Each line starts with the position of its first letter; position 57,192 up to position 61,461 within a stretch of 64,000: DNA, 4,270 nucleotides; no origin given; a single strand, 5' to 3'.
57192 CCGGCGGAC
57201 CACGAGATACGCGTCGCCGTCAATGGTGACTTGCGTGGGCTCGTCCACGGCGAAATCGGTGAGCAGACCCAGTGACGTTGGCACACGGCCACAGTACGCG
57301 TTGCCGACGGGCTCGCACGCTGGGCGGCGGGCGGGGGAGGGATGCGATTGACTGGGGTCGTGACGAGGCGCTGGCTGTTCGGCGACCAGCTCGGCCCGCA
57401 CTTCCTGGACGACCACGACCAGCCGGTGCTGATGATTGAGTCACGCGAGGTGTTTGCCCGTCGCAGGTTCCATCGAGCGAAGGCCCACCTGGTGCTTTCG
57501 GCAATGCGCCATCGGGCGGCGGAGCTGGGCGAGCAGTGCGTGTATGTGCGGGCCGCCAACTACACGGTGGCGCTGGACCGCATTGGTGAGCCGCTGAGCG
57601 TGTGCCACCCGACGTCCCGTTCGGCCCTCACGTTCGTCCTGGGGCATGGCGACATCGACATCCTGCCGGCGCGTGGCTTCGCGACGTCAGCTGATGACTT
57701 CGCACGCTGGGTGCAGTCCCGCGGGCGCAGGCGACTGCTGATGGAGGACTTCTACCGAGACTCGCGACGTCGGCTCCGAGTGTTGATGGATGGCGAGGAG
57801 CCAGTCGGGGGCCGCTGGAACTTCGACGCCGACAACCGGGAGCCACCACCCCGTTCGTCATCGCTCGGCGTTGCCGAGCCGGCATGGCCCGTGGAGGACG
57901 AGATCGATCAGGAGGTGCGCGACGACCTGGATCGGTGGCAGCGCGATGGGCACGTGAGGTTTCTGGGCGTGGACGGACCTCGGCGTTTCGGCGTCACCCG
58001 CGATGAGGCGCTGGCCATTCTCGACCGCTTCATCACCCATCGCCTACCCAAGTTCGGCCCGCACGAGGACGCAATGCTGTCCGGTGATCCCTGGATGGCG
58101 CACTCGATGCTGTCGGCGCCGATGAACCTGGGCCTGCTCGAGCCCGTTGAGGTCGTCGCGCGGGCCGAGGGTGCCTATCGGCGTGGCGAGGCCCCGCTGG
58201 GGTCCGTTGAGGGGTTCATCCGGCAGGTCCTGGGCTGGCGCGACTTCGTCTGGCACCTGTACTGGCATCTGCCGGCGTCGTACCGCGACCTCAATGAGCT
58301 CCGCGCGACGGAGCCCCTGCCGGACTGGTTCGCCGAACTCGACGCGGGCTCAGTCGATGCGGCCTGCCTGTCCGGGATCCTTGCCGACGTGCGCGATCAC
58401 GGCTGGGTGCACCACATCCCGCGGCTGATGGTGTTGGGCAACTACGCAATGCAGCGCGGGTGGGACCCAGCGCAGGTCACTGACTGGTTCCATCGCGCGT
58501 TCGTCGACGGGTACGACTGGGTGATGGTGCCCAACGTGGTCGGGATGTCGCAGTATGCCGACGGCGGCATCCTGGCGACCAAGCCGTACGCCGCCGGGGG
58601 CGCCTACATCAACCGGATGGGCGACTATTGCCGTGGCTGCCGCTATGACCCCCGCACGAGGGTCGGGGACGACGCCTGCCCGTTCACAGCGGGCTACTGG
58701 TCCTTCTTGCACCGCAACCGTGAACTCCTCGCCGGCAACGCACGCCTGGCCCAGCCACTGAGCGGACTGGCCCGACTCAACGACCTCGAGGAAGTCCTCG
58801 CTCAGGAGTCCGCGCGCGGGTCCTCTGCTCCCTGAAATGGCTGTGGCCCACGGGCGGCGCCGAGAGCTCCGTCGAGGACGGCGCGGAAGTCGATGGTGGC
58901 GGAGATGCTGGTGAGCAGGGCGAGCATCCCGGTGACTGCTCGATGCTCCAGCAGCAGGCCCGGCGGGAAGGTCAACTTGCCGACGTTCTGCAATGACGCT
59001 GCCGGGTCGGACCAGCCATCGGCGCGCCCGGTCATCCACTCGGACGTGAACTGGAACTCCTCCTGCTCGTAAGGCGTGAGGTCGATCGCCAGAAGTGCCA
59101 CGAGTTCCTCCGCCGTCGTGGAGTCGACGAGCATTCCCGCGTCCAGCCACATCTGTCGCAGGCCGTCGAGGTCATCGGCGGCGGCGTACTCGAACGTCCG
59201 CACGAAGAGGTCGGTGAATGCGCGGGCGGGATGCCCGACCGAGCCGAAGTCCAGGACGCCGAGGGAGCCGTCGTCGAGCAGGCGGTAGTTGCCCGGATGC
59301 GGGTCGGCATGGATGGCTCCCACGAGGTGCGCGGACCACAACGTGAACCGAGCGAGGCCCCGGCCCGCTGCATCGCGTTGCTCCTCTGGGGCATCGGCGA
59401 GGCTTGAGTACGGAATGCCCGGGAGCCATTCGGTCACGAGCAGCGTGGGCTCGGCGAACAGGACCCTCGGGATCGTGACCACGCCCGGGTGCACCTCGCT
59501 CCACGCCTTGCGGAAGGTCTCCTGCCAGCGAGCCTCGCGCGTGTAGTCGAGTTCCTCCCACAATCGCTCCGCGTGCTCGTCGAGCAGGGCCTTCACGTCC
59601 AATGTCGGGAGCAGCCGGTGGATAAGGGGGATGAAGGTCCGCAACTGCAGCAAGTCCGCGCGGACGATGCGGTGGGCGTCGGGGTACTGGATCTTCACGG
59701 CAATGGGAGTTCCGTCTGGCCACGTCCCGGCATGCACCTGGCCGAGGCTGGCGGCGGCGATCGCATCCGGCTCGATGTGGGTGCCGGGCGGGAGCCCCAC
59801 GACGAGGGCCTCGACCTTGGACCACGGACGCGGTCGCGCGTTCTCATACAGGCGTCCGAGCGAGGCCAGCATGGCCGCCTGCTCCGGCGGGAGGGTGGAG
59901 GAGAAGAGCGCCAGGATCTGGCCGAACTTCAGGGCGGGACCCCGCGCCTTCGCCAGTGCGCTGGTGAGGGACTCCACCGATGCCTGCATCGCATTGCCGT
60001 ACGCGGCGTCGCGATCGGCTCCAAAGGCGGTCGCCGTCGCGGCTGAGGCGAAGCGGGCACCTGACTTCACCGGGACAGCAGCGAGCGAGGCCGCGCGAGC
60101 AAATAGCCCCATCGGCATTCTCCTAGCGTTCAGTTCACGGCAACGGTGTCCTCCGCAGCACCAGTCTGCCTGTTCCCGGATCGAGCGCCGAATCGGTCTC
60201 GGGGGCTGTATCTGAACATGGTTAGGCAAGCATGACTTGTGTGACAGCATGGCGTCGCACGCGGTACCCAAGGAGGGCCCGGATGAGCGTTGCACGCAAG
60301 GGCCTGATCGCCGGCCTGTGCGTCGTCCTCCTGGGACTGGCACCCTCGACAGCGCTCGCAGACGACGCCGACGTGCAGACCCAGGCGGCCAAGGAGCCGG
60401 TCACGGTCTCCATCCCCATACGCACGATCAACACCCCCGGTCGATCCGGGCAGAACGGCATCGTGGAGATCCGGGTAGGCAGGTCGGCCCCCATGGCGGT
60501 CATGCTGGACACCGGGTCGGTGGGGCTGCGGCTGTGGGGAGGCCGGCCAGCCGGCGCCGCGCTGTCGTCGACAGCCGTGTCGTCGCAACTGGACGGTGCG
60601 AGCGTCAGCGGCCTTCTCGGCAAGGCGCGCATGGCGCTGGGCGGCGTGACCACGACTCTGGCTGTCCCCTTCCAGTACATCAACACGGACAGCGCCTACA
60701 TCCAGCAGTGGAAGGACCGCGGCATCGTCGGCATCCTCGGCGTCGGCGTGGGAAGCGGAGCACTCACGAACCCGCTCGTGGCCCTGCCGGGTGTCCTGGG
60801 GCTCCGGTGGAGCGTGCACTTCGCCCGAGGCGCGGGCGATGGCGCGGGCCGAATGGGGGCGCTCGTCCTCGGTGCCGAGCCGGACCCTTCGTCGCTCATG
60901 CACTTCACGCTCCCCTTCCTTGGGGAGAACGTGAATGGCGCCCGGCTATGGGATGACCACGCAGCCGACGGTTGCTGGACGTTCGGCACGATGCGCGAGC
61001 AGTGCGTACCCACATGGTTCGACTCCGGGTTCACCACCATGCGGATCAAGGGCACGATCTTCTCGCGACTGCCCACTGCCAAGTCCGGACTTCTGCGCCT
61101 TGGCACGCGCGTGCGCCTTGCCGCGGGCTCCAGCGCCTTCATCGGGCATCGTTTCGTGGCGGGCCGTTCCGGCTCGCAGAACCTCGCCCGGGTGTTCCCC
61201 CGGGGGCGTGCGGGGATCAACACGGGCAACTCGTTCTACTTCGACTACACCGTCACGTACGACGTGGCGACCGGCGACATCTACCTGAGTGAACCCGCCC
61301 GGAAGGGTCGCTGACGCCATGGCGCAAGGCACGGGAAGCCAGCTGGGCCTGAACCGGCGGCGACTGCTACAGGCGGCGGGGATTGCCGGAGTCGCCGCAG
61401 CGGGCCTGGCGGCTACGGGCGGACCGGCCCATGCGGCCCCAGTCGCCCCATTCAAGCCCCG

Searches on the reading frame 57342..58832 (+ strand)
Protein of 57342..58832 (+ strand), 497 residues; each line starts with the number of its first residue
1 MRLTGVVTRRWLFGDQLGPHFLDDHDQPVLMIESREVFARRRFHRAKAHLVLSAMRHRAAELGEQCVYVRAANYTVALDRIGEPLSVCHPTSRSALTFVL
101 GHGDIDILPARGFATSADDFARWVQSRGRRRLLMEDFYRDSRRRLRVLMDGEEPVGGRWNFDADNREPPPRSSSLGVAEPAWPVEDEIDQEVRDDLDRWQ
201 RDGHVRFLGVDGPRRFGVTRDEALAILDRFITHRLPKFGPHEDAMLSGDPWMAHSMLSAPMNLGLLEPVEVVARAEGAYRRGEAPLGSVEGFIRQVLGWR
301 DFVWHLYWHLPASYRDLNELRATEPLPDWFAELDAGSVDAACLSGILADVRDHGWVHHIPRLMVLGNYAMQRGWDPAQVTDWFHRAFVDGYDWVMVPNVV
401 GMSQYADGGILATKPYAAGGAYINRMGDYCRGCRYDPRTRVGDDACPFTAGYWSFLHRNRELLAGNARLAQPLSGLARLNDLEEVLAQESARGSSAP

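Call 3: search_protein_families(library=pfam, proteins=[window:57342-58832:+], max_evalue=0.01)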
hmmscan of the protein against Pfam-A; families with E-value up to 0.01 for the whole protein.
window:57342-58832:+ (497 aa): 2 families
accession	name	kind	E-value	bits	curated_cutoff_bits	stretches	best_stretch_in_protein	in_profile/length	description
PF04244.19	DPRP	-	1.7e-36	126.6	22.1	1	10-199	1-211/224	Deoxyribodipyrimidine photo-lyase-related protein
PF03441.19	FAD_binding_7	-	0.0067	16.3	27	0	295-390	3-104/203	FAD binding domain of DNA photolyase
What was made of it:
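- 57342..58835 (+): Photolyase-related protein (DPRP family), 1.5 kb downstream of HeR. PF04244, E 2e-36 (call 3).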

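Call 63: search_protein_families(library=ncbifam, proteins=[window:57342-58832:+], max_evalue=0.001)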
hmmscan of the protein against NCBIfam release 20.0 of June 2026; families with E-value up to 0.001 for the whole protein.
window:57342-58832:+ (497 aa): 0 families

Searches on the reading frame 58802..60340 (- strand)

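Call 59: search_protein_families(library=pfam, proteins=[window:58802-60340:-], max_evalue=0.001)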
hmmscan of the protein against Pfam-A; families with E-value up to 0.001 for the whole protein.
window:58802-60340:- (512 aa): 1 family
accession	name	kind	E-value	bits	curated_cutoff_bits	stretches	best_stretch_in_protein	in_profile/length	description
PF03109.22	ABC1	-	4.4e-42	144.4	22.9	1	188-397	32-243/244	ABC1 atypical kinase-like domain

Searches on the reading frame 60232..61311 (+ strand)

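Call 59: search_protein_families(library=pfam, proteins=[window:60232-61311:+], max_evalue=0.001)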
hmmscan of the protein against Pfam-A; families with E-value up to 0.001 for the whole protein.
window:60232-61311:+ (360 aa): 1 family
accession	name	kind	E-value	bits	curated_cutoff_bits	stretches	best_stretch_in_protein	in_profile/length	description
PF20729.2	PE-PGRS_C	-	7.1e-06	26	33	0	72-189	9-133/265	PE-PGRS C-terminal aspartyl peptidase-like domain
